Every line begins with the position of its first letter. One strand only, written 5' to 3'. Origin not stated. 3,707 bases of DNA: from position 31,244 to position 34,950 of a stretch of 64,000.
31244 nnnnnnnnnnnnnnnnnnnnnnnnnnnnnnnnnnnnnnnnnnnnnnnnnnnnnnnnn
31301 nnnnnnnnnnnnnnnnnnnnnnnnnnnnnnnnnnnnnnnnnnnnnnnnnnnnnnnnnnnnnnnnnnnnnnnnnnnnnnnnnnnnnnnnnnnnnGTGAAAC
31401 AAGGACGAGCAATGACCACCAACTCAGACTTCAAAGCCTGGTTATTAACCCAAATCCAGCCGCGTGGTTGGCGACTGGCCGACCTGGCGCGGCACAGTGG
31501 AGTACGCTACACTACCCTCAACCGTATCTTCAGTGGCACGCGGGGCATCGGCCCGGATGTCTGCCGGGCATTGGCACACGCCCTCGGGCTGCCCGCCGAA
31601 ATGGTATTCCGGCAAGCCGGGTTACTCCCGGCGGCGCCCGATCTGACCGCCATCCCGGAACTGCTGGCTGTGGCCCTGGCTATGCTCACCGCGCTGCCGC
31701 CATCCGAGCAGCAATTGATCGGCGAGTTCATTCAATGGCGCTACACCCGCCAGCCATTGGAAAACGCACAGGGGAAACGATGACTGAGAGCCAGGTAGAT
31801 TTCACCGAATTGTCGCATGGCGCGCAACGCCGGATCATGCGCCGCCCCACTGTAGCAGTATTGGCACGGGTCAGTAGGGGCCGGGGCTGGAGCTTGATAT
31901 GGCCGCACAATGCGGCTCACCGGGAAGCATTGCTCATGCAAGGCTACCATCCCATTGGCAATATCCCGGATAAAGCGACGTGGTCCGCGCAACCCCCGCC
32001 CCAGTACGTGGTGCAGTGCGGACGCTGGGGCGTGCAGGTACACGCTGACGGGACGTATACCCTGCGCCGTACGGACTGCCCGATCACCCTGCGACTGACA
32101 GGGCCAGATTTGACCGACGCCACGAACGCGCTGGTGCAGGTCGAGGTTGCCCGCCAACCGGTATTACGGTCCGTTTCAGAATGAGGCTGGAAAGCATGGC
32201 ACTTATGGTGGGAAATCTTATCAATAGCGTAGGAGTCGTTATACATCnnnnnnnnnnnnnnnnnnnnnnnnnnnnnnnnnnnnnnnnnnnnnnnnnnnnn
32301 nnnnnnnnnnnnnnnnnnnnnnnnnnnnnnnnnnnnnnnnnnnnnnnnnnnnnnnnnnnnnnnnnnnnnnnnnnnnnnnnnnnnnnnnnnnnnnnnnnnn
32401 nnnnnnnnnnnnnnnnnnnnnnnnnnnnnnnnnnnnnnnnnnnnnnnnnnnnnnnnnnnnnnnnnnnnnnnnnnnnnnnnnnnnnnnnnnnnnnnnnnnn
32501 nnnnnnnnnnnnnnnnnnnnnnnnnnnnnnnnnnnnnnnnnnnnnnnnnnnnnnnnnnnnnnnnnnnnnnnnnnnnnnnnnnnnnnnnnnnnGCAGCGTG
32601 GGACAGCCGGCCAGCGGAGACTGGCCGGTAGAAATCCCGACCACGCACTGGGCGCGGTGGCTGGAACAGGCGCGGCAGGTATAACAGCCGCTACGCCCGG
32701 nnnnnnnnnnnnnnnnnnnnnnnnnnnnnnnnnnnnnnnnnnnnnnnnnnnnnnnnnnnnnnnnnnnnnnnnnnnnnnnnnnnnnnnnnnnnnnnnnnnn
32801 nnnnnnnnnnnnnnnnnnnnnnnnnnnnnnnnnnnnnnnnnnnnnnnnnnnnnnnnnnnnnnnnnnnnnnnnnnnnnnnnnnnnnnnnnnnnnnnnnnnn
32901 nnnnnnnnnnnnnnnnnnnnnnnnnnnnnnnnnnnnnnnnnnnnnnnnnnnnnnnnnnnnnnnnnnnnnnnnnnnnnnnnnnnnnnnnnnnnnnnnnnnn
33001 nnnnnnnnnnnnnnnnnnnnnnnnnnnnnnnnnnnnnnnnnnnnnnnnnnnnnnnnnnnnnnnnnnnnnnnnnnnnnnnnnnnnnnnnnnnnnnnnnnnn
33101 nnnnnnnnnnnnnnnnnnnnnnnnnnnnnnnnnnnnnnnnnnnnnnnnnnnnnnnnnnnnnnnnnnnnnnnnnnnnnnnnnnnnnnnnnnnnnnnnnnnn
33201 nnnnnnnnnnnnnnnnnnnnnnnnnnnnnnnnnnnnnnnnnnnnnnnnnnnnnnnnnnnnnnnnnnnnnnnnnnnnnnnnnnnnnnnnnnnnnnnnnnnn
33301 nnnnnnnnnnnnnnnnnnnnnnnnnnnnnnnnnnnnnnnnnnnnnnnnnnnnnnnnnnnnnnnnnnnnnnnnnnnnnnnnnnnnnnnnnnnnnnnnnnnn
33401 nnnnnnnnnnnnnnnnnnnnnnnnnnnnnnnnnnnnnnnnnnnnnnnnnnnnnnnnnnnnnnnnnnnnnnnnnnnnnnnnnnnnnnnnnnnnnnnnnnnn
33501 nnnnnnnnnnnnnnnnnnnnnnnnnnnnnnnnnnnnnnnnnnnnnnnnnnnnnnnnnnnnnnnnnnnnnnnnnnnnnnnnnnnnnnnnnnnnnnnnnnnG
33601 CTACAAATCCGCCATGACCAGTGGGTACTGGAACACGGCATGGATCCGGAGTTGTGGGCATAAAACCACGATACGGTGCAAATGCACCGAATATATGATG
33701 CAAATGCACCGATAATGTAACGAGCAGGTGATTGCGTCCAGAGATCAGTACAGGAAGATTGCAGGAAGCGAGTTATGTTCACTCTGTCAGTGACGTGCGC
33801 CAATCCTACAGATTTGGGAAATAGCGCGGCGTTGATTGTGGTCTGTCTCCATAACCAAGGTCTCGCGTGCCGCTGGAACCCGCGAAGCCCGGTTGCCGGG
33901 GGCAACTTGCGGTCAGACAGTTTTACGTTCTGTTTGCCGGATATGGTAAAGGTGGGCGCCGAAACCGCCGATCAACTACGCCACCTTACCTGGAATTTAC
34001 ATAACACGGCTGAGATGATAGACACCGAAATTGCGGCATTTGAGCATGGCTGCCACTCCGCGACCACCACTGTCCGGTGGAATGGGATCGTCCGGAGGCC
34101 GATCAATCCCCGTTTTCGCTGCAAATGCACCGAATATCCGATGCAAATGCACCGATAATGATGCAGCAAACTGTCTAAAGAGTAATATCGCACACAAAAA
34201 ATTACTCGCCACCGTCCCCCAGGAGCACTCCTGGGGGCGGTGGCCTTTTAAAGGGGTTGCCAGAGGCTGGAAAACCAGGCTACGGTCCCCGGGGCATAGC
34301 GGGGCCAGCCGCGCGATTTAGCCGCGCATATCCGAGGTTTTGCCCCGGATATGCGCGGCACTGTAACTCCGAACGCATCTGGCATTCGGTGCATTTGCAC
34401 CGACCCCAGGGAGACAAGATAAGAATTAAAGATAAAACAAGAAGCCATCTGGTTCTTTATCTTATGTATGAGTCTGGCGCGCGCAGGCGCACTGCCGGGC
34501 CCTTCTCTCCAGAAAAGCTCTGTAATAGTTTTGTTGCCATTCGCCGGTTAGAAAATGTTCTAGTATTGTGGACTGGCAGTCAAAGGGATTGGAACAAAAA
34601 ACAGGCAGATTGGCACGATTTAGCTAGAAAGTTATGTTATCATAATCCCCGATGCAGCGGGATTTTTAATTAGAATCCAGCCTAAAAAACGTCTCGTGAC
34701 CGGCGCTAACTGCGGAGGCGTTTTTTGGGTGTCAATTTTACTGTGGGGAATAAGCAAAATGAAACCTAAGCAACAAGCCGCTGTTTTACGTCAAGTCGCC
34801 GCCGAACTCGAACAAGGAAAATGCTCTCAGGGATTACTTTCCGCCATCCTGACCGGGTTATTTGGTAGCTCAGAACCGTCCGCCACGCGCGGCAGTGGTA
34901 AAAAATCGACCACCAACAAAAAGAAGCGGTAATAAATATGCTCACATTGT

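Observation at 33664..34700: Origin-like noncoding kilobase: five 18-bp iterons and two perfect long hairpins directly after the Rep-like gene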

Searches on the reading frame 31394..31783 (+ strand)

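Call 7: search_protein_families(library=pfam, proteins=[window:31394-31783:+], max_evalue=0.01)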
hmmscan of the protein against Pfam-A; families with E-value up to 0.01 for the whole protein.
window:31394-31783:+ (129 aa): 3 families
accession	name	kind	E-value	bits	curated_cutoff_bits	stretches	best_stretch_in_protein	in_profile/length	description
PF01381.28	HTH_3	-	9e-09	35.7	23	1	22-68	6-52/55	Helix-turn-helix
PF13560.12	HTH_31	-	1.2e-06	29.2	27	1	24-70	13-60/64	Helix-turn-helix domain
PF12844.13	HTH_19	-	0.00012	22.3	30.2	1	24-76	11-63/64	Helix-turn-helix domain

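Call 8: search_protein_families(library=phrogs, proteins=[window:31394-31783:+], max_evalue=0.01)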
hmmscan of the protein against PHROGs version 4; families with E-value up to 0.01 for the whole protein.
window:31394-31783:+ (129 aa): 9 families
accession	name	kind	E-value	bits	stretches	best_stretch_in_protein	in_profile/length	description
phrog_3949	-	transcription regulation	1.3e-06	29.5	1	1-79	1-80/161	transcriptional repressor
phrog_769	-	transcription regulation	6.7e-06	27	1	14-72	13-68/89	transcriptional repressor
phrog_8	-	transcription regulation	2.9e-05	24.7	1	16-73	165-217/346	transcriptional regulator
phrog_4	-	transcription regulation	7.4e-05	22.9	1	9-69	133-189/400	transcriptional repressor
phrog_1373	-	transcription regulation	9.8e-05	23.4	1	18-79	69-130/166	transcriptional regulator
phrog_1381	-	moron, auxiliary metabolic gene and host takeover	0.0001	22.7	1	6-69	6-70/264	plasmid antitoxin with HTH domain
phrog_4583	-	transcription regulation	0.00012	23.1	1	25-69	23-67/81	transcriptional repressor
phrog_2328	-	transcription regulation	0.00028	21.7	1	7-70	10-73/128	transcriptional repressor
phrog_3642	-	DNA, RNA and nucleotide metabolism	0.0075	17.2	0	24-65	20-61/79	HTH DNA binding protein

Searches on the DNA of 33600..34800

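Call 26: search_rna_families(source=window, start=33600, end=34800, threshold=evalue, max_evalue=1, show_alignments=2)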
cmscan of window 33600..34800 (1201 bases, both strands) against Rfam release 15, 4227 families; matches with E-value up to 1: 3.
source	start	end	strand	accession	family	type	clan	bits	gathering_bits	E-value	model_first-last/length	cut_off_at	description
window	33691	33781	+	RF01424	snoR118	Gene; snRNA; snoRNA; CD-box;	CL00071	18.4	44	0.93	1-92/92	no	small nucleolar RNA snoR118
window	34378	34459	+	RF01619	ceN115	Gene; sRNA;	-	18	44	0.56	24-105/159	no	C. elegans sRNA ceN115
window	34114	34157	-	RF00667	mir-33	Gene; miRNA;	-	17.7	50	0.67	1-69/69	no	mir-33 microRNA precursor family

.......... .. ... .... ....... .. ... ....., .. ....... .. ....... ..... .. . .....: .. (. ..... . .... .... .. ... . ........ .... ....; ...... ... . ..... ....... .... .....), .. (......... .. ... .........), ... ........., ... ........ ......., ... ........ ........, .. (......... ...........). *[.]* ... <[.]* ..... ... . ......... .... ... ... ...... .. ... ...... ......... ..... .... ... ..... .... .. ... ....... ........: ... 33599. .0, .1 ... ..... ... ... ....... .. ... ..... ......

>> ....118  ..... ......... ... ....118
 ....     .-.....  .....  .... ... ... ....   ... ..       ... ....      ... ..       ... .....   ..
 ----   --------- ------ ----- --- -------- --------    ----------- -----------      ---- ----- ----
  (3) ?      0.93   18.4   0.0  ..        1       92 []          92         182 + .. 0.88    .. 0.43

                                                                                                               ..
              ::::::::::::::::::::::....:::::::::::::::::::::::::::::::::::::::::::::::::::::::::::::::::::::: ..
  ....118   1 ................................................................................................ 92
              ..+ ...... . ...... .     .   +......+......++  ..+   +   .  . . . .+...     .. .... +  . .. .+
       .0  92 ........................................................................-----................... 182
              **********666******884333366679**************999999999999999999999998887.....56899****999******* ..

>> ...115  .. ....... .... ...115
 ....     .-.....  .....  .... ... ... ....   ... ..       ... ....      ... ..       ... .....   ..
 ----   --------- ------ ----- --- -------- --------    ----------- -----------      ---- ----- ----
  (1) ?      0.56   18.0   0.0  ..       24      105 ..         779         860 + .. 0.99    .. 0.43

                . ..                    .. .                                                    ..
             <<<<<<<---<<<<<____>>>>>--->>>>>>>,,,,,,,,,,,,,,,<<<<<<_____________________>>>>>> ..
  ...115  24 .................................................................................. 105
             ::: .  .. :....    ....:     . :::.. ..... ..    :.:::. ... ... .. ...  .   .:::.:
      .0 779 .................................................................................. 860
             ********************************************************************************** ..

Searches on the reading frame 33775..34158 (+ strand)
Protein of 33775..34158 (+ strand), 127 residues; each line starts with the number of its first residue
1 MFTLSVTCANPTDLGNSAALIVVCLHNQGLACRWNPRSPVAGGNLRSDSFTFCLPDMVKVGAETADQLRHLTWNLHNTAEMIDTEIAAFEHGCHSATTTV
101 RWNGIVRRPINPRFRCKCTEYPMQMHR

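Call 7: search_protein_families(library=pfam, proteins=[window:33775-34158:+], max_evalue=0.01)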
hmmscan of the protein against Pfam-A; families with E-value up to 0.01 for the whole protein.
window:33775-34158:+ (127 aa): 0 families

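Call 8: search_protein_families(library=phrogs, proteins=[window:33775-34158:+], max_evalue=0.01)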
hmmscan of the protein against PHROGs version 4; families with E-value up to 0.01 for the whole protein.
window:33775-34158:+ (127 aa): 0 families

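Call 72: find_homologous_proteins(query=window:33775-34155:+, max_evalue=0.01)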
Query window:33775-34155:+ (127 aa): 1 proteins with E <= 0.01 among 4 candidates.
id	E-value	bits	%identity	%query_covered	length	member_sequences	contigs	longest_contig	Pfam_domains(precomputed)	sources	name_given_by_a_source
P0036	9.5e-85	299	100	100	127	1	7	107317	-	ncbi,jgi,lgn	-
